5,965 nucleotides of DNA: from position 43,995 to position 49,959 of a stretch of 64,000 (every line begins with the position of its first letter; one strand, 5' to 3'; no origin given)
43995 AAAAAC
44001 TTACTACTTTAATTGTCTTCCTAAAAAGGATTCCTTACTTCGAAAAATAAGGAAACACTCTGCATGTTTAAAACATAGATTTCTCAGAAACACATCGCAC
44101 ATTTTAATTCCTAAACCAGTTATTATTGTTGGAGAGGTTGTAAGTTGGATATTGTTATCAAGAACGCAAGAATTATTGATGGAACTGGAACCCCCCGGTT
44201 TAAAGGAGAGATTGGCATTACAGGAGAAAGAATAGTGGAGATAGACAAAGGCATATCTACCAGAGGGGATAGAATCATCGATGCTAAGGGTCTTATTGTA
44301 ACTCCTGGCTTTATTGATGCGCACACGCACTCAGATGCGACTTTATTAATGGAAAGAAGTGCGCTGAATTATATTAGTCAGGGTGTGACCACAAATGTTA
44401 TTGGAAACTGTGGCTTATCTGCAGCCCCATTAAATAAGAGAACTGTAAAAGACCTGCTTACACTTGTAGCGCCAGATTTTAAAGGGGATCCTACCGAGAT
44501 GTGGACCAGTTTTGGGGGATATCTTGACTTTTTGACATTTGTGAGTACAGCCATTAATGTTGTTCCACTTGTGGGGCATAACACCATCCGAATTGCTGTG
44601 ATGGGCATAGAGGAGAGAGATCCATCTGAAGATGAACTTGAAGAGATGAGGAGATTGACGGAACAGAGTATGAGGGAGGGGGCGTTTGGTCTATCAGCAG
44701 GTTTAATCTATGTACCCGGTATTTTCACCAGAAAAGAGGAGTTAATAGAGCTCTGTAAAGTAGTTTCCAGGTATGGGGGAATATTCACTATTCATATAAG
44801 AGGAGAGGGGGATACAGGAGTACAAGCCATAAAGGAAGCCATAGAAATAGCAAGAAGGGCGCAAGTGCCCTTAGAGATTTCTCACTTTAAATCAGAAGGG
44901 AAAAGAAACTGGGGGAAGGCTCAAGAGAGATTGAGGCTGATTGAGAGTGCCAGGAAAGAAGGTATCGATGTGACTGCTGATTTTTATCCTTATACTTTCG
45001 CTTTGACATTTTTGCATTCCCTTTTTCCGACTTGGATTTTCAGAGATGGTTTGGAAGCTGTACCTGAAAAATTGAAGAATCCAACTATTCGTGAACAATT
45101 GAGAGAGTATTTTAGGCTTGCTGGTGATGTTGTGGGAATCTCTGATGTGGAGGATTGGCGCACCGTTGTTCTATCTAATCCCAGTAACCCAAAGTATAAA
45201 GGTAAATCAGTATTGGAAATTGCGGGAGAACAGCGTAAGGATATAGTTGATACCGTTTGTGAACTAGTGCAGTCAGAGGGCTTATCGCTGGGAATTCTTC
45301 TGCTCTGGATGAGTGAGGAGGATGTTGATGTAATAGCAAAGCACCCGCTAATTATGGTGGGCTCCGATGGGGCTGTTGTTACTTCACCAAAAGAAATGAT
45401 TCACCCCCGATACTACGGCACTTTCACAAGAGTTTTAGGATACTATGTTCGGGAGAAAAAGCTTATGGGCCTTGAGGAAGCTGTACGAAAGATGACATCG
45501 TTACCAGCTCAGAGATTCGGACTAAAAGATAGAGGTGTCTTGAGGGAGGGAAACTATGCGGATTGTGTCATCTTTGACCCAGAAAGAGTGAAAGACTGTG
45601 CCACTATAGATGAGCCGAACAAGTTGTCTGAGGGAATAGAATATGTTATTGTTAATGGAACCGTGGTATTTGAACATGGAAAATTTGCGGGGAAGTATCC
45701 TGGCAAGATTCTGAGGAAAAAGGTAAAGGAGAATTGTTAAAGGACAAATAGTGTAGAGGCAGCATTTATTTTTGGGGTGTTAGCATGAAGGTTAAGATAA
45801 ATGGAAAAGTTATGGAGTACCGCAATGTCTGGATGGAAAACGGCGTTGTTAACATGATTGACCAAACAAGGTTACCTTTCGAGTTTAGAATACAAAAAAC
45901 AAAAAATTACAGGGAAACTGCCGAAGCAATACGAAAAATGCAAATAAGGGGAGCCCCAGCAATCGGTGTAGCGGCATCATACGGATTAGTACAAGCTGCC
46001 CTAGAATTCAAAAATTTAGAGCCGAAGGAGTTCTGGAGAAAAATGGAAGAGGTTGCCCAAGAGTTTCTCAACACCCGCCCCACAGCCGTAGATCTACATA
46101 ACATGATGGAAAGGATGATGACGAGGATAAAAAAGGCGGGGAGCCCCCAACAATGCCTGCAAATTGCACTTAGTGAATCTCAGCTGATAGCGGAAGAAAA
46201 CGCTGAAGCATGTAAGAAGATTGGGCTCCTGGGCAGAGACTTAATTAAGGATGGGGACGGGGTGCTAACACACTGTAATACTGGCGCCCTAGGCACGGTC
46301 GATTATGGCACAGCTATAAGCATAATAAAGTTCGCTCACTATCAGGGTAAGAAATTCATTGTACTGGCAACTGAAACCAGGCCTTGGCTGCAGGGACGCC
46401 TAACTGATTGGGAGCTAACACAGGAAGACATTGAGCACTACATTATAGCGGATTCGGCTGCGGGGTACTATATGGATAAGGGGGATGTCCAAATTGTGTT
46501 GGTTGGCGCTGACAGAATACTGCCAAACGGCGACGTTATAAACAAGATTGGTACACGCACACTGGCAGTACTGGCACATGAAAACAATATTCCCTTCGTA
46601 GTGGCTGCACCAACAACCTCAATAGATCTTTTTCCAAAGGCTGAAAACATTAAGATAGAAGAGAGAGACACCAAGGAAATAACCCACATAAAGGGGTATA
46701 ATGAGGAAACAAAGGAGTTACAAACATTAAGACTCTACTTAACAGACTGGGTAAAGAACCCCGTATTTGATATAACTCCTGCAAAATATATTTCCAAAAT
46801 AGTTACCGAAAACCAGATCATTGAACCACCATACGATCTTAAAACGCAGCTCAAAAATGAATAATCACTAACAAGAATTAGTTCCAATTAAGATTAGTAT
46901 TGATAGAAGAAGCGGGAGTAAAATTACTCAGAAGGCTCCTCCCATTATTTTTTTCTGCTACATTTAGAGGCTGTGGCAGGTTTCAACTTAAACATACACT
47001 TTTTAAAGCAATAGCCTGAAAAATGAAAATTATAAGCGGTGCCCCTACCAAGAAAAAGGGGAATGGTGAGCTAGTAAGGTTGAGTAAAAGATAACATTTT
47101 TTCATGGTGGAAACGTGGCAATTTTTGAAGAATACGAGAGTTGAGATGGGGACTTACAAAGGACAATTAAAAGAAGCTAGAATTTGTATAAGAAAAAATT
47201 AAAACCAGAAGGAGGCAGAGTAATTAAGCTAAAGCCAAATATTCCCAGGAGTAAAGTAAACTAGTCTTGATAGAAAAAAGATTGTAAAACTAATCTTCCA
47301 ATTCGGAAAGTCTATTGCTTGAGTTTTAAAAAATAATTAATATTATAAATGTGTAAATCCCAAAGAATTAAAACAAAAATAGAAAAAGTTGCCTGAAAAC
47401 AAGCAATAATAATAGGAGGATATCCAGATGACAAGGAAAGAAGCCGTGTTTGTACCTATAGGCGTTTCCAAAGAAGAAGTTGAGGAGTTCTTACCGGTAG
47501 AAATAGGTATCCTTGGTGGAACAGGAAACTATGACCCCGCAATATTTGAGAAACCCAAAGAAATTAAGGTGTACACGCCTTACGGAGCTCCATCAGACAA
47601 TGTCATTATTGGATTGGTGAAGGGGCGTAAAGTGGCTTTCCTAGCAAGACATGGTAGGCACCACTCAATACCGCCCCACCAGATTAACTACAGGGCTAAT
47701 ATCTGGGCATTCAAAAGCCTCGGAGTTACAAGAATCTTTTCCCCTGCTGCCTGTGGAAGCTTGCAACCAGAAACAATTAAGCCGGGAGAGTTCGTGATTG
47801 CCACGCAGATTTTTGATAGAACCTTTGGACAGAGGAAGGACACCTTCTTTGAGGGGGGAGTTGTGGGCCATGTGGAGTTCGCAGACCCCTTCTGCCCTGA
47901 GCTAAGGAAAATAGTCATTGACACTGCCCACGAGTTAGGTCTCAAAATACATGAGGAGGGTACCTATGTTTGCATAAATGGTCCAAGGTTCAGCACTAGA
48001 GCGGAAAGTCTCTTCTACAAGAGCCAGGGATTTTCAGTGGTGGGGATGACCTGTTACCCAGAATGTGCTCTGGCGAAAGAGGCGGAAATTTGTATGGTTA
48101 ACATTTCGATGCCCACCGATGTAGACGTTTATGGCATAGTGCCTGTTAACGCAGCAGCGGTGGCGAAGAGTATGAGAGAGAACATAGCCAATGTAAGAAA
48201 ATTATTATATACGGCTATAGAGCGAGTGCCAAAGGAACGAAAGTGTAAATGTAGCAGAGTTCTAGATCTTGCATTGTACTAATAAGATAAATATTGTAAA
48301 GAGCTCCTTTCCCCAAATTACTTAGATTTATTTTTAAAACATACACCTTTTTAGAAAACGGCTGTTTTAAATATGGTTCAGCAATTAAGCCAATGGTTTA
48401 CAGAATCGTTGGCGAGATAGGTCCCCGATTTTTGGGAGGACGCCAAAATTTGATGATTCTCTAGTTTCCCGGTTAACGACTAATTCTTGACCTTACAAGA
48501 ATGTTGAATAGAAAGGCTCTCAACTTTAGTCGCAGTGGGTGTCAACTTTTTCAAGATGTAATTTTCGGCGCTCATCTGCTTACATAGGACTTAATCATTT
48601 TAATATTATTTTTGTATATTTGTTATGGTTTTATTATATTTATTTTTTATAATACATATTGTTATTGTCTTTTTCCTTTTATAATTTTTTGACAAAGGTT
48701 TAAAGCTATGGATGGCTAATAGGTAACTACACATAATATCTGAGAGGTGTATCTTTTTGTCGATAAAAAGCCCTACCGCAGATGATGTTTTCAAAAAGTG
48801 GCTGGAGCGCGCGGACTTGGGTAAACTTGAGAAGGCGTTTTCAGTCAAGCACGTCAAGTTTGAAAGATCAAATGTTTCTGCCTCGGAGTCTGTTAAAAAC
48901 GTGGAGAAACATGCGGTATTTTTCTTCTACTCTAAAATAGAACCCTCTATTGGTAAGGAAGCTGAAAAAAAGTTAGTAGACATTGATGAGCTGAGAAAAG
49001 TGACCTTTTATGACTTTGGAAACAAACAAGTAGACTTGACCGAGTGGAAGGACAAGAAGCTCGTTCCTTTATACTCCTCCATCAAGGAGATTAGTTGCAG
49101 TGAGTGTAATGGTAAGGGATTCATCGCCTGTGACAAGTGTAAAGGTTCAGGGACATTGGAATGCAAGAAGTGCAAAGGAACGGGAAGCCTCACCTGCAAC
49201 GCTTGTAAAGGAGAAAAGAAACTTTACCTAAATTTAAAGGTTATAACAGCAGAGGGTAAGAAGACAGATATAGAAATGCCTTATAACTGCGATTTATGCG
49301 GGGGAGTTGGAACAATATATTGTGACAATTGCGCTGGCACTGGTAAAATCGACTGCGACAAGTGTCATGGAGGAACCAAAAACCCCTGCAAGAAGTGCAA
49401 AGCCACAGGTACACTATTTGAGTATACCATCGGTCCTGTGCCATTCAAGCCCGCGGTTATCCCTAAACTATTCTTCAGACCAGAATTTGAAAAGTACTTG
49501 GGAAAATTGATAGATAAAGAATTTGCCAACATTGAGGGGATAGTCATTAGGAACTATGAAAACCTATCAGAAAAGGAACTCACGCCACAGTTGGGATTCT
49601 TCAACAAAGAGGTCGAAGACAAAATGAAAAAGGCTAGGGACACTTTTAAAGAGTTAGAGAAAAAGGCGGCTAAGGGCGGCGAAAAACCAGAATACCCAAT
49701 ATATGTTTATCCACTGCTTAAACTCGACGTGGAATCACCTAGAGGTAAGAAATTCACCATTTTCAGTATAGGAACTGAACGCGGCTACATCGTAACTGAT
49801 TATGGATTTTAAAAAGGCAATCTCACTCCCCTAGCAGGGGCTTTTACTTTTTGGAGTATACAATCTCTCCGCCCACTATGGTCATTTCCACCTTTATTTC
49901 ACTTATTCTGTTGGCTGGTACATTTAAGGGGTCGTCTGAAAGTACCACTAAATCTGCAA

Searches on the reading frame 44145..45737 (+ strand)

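Call 18: search_protein_families(library=pfam, proteins=[window:44145-45737:+], max_evalue=0.001)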
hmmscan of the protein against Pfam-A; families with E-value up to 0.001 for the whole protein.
window:44145-45737:+ (531 aa): 2 families
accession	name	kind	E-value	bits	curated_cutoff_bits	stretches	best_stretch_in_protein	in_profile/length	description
PF07969.17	Amidohydro_3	-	2.6e-34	120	29.7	2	397-509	362-472/472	Amidohydrolase family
PF01979.26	Amidohydro_1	-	1.4e-17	64.4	25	2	403-508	245-345/345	Amidohydrolase family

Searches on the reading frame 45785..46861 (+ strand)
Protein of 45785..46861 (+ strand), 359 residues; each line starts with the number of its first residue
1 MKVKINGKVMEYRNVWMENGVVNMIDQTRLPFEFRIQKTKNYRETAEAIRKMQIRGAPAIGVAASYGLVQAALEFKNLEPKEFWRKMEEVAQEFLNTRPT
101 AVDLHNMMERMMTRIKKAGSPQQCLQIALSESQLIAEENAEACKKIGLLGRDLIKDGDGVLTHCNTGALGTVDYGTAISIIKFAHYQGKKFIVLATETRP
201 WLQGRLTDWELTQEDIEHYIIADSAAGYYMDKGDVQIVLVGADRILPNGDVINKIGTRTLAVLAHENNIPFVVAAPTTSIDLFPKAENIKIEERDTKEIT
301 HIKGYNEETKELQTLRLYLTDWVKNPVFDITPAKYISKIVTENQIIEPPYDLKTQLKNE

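Call 18: search_protein_families(library=pfam, proteins=[window:45785-46861:+], max_evalue=0.001)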
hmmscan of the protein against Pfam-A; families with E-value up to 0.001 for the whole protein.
window:45785-46861:+ (359 aa): 1 family
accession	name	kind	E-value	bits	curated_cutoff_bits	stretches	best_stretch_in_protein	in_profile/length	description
PF01008.23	IF-2B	-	1.3e-79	267.8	22.4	1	53-347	1-279/280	Initiation factor 2 subunit family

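Call 60: find_encoding_contigs(protein=window:45785-46861:+, flank=2000, max_places=4)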
Protein window:45785-46861:+ (359 aa): 3 contigs read that carry it; 2 places shown.
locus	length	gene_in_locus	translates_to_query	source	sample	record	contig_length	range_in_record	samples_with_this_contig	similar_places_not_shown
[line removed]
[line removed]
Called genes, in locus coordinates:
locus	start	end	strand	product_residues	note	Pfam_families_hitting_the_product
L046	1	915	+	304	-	?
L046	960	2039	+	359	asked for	PF01008:IF-2B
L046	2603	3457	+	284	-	PF01048:PNP_UDP_1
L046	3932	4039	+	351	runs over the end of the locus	PF23733:GRXCR1-2_C (faint)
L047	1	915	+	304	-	?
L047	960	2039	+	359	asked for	PF01008:IF-2B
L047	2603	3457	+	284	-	PF01048:PNP_UDP_1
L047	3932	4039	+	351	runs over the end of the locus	PF23733:GRXCR1-2_C (faint)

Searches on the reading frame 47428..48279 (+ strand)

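Call 18: search_protein_families(library=pfam, proteins=[window:47428-48279:+], max_evalue=0.001)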
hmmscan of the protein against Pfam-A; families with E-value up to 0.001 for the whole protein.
window:47428-48279:+ (284 aa): 1 family
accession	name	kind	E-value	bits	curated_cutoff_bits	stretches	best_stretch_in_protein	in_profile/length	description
PF01048.26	PNP_UDP_1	-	1.3e-43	149.5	25.1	1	25-264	1-232/233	Phosphorylase superfamily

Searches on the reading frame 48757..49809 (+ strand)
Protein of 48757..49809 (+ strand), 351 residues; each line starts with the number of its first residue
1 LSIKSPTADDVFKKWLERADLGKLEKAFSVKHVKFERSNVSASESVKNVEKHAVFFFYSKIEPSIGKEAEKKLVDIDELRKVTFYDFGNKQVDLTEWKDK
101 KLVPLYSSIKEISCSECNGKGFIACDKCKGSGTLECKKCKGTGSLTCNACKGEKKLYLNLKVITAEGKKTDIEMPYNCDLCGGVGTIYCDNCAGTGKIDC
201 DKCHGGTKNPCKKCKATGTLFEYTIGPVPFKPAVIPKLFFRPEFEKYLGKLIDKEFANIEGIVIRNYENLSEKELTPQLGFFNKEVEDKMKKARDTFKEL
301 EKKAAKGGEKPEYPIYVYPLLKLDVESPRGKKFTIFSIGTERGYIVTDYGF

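Call 18: search_protein_families(library=pfam, proteins=[window:48757-49809:+], max_evalue=0.001)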
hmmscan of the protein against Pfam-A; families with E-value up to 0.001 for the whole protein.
window:48757-49809:+ (351 aa): 3 families
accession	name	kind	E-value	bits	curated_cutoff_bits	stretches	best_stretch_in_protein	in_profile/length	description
PF23733.2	GRXCR1-2_C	-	8e-06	26.1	26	0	114-131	1-18/47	GRXCR1/2, C-terminal domain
PF00684.25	DnaJ_CXXCXGXG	-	0.00029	21.5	32.7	0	136-196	1-65/65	DnaJ central domain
PF25436.1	BSD2_CRD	-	0.00035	21.2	27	0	112-132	3-23/69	BSD2 cysteine rich domain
